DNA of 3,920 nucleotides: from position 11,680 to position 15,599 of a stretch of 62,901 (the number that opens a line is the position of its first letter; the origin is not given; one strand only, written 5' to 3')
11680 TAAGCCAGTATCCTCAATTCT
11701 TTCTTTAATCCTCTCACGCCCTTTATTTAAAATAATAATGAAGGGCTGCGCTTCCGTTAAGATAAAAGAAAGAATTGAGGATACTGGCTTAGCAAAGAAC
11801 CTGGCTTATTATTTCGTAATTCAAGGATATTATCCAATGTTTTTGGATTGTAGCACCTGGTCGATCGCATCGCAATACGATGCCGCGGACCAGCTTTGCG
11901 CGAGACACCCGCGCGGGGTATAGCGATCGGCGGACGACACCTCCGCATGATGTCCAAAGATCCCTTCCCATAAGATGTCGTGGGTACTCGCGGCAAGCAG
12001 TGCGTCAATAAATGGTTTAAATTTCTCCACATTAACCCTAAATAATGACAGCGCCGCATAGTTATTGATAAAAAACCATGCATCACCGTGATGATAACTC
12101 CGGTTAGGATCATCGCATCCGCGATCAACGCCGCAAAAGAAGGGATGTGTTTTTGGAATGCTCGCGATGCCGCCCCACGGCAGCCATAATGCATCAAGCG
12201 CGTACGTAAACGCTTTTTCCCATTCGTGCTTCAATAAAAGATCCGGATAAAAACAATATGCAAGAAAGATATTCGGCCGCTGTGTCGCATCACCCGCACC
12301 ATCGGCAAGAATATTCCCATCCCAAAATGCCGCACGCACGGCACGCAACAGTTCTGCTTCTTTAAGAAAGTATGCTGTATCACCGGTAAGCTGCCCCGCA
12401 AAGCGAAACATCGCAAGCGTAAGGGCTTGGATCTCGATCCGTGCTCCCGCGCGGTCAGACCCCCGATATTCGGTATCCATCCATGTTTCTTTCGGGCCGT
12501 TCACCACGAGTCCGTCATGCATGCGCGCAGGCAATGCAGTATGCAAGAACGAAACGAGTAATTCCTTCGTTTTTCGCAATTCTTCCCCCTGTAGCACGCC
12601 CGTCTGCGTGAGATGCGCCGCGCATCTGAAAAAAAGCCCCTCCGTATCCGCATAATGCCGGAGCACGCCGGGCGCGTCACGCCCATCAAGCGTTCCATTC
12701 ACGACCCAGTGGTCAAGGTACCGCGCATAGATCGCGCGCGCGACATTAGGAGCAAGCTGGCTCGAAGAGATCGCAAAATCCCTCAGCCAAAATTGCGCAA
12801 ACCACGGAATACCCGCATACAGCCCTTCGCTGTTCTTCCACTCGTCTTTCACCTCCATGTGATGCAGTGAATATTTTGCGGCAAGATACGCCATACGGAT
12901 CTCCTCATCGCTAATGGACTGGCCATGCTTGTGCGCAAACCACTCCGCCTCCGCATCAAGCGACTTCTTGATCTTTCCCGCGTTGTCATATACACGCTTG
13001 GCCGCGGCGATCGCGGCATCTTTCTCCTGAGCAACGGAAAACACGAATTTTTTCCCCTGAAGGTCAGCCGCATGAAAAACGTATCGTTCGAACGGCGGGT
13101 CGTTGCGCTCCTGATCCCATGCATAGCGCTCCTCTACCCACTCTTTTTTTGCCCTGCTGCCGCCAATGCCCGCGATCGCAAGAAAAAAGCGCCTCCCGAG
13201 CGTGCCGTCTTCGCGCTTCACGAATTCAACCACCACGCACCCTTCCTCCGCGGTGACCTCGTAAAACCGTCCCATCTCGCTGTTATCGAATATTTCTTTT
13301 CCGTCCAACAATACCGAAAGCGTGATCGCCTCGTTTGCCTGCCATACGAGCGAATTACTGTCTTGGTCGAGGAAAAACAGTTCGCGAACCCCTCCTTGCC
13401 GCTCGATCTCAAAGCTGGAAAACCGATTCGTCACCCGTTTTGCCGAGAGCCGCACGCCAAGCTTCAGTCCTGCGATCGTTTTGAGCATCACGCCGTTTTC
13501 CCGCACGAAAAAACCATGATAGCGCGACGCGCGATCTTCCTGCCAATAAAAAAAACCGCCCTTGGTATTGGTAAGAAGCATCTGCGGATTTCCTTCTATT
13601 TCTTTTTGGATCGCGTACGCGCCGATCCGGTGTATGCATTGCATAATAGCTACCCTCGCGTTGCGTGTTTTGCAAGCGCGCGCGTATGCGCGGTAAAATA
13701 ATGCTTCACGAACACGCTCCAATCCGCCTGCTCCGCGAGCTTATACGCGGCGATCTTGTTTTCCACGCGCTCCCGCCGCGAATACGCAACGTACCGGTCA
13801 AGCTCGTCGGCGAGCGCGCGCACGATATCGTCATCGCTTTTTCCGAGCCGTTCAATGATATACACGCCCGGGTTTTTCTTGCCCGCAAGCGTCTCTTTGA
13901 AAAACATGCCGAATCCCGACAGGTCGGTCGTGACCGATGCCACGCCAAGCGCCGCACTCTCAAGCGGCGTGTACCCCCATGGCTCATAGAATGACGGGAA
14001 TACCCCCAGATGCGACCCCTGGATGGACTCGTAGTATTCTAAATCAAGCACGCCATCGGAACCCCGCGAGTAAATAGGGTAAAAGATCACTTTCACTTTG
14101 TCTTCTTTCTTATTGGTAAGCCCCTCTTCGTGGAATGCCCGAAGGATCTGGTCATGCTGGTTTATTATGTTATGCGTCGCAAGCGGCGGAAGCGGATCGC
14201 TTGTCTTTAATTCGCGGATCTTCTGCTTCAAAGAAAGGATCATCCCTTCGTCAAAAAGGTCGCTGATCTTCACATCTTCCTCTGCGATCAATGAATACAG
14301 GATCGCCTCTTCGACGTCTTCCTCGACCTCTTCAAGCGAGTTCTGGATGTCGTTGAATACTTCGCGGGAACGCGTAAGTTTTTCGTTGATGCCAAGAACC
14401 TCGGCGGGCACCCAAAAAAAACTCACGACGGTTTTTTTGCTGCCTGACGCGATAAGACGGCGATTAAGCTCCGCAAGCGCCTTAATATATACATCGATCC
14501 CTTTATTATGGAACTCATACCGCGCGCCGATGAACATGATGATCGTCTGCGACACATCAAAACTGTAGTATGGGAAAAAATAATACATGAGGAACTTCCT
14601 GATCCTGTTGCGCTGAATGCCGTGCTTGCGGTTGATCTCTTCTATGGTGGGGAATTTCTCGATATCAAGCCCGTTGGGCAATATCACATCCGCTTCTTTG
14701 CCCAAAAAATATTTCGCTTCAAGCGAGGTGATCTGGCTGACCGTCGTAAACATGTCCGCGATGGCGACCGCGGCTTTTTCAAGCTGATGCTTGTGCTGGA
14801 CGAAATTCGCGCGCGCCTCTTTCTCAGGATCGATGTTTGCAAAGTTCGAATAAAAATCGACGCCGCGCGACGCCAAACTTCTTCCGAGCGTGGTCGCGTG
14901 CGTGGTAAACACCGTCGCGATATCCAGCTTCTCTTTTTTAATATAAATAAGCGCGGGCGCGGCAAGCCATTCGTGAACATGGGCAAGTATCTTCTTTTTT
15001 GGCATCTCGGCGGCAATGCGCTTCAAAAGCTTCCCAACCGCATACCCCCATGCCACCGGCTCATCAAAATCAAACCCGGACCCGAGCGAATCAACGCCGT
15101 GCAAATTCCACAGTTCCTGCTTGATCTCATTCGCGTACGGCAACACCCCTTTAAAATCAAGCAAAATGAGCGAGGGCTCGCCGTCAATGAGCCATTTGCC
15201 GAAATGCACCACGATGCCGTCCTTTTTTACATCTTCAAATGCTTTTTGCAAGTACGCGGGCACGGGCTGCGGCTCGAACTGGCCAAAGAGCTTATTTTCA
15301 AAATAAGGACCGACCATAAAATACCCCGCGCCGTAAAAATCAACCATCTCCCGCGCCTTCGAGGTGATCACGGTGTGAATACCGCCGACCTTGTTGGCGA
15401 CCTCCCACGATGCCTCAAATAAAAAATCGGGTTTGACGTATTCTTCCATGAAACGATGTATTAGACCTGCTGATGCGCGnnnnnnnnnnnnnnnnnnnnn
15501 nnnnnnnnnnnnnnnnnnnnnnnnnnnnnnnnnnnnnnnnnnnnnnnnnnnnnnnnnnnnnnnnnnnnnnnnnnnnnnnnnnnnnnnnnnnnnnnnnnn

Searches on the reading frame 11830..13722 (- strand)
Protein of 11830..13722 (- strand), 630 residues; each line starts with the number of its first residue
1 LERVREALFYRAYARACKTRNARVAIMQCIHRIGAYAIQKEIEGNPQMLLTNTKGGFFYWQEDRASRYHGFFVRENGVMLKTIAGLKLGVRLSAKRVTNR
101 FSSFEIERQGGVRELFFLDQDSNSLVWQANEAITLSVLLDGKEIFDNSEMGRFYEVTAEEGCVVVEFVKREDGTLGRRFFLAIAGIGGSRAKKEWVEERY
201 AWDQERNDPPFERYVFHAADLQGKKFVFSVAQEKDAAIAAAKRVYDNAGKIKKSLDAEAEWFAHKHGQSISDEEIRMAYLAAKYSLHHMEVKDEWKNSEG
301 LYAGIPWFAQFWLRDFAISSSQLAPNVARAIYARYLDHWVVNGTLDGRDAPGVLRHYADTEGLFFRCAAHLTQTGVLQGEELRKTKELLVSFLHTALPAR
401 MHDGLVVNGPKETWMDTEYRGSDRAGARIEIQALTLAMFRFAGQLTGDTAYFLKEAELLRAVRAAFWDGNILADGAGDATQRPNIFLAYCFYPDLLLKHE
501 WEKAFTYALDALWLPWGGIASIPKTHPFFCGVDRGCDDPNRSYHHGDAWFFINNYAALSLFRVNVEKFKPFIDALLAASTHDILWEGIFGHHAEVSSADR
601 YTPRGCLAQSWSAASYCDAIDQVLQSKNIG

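Call 87: search_protein_families(library=pfam, max_evalue=0.0001, proteins=[window:11830-13722:-])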
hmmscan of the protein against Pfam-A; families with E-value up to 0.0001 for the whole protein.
window:11830-13722:- (630 aa): 1 family
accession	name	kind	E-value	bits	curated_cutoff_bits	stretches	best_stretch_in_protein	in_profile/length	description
PF06202.20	GDE_C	-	1e-20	74.5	21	1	292-615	9-364/367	Amylo-alpha-1,6-glucosidase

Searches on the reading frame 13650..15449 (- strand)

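Call 87: search_protein_families(library=pfam, max_evalue=0.0001, proteins=[window:13650-15449:-])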
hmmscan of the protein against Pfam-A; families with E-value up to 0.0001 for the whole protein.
window:13650-15449:- (599 aa): 6 families
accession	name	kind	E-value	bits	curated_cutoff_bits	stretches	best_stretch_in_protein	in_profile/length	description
PF05693.19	Glycogen_syn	-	1.1e-158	530.1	27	1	12-594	1-585/639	Glycogen synthase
PF08323.17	Glyco_transf_5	-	1.4e-08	35.2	22.7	1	138-244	118-223/239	Starch synthase catalytic domain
PF13692.12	Glyco_trans_1_4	-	3.3e-07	31.1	27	0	474-515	72-113/142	Glycosyl transferases group 1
PF00534.26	Glycos_transf_1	-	5.5e-07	29.7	26.4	0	474-520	88-134/172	Glycosyl transferases group 1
PF20706.3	GT4-conflict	-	9.9e-06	25.2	26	1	474-578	277-379/385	Family 4 Glycosyltransferase in conflict systems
PF13439.12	Glyco_transf_4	-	5.9e-05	23.6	28.5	0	134-264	56-169/170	Glycosyltransferase Family 4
